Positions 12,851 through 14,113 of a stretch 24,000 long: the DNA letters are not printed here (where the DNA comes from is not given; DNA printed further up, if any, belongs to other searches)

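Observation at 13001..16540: Three adjacent adenosyl-nucleoside enzymes that all appear to be exported: candidate extracytoplasmic SAM/MTA-adenosine-inosine processing module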

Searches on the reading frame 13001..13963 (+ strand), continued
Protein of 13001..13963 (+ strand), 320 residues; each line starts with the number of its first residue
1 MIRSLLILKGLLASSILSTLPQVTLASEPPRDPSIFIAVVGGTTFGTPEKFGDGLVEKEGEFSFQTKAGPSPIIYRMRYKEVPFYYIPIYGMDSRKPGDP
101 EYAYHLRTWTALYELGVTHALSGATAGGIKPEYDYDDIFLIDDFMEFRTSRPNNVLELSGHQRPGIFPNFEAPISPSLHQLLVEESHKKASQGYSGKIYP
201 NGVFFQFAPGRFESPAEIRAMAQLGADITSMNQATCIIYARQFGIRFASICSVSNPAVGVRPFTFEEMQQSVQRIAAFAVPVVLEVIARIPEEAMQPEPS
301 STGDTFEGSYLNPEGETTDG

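Call 72: fold_search(model_id=the predicted structure, library=pdb)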
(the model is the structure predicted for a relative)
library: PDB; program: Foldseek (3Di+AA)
matches with E <= 10: 1132; with E <= 0.001: 661
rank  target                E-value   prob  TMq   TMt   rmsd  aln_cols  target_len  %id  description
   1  5tc5_A                6.8e-18  1.00  0.64  0.71   3.8       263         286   23  Crystal structure of human 5'-deoxy-5'-methylthioadenosine phosphorylase in complex with butylthio-DADMe-Immucillin-A  (released 2017-10-11)
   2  6dz0                  7.2e-18  1.00  0.66  0.76   3.2       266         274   22  Crystal structure of human 5'-deoxy-5'-methylthioadenosine phosphorylase in complex with (3R,4S)-1-((4-amino-5H-pyrrolo[ (released 2019-03-20)
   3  5eub                  8.1e-18  1.00  0.65  0.76   3.3       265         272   22  Crystal structure of human 5'-deoxy-5'-methylthioadenosine phosphorylase in complex with 2-amino-MTA and sulfate (released 2016-12-21)
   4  3oze_F                1.1e-17  1.00  0.67  0.80   3.3       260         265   23  Crystal Structure of human 5'-deoxy-5'-methyladenosine phosphorylase (released 2011-09-28)
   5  5tc5_C                1.3e-17  1.00  0.63  0.74   3.8       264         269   23  Crystal structure of human 5'-deoxy-5'-methylthioadenosine phosphorylase in complex with butylthio-DADMe-Immucillin-A  (released 2017-10-11)
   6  3ozc                  1.5e-17  1.00  0.67  0.77   3.4       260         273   22  Crystal Structure of human 5'-deoxy-5'-methyladenosine phosphorylase in complex with pCl-phenylthioDADMeImmA (released 2011-09-28)
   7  3oze_B                1.9e-17  1.00  0.66  0.78   3.1       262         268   22  Crystal Structure of human 5'-deoxy-5'-methyladenosine phosphorylase (released 2011-09-28)
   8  4m1e_A                1.9e-17  1.00  0.59  0.68   5.4       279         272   19  Crystal structure of purine nucleoside phosphorylase I from Planctomyces limnophilus DSM 3776, NYSGRC Target 029364. (released 2013-08-21)
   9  1sd2                  2.5e-17  1.00  0.65  0.79   3.3       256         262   22  STRUCTURE OF HUMAN 5'-DEOXY-5'-METHYLTHIOADENOSINE PHOSPHORYLASE COMPLEXED WITH 5'-METHYLTHIOTUBERCIDIN (released 2004-05-18)
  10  1v4n_B                2.5e-17  1.00  0.67  0.78   4.0       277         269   20  Structure of 5'-deoxy-5'-methylthioadenosine phosphorylase homologue from Sulfolobus tokodaii (released 2005-01-04)
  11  1cb0                  2.7e-17  1.00  0.65  0.77   3.3       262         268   22  STRUCTURE OF HUMAN 5'-DEOXY-5'-METHYLTHIOADENOSINE PHOSPHORYLASE AT 1.7 A RESOLUTION (released 1999-07-05)
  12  1k27                  2.7e-17  1.00  0.66  0.77   3.3       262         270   22  Crystal Structure of 5'-Deoxy-5'-Methylthioadenosine Phosphorylase in Complex with a Transition State Analogue (released 2003-09-30)
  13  3oze_C                2.8e-17  1.00  0.65  0.79   3.5       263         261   21  Crystal Structure of human 5'-deoxy-5'-methyladenosine phosphorylase (released 2011-09-28)
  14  5tc5_B                2.8e-17  1.00  0.64  0.75   3.8       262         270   23  Crystal structure of human 5'-deoxy-5'-methylthioadenosine phosphorylase in complex with butylthio-DADMe-Immucillin-A  (released 2017-10-11)
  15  6dz2_A                3.6e-17  1.00  0.65  0.76   3.6       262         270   22  Crystal structure of human 5'-deoxy-5'-methylthioadenosine phosphorylase in complex with (3R,4S)-1-((4-amino-5H-pyrrol (released 2019-03-20)
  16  3ozb_B                3.8e-17  1.00  0.65  0.85   3.5       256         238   20  Crystal Structure of 5'-methylthioinosine phosphorylase from Psedomonas aeruginosa in complex with hypoxanthine (released 2011-08-10)
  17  3ozb_D                4.0e-17  1.00  0.65  0.85   3.5       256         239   20  Crystal Structure of 5'-methylthioinosine phosphorylase from Psedomonas aeruginosa in complex with hypoxanthine (released 2011-08-10)
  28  3ozb_E                1.1e-16  1.00  0.64  0.85   3.6       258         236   20  Crystal Structure of 5'-methylthioinosine phosphorylase from Psedomonas aeruginosa in complex with hypoxanthine (released 2011-08-10)
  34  3ozb_A                1.8e-16  1.00  0.65  0.84   3.5       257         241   21  Crystal Structure of 5'-methylthioinosine phosphorylase from Psedomonas aeruginosa in complex with hypoxanthine (released 2011-08-10)
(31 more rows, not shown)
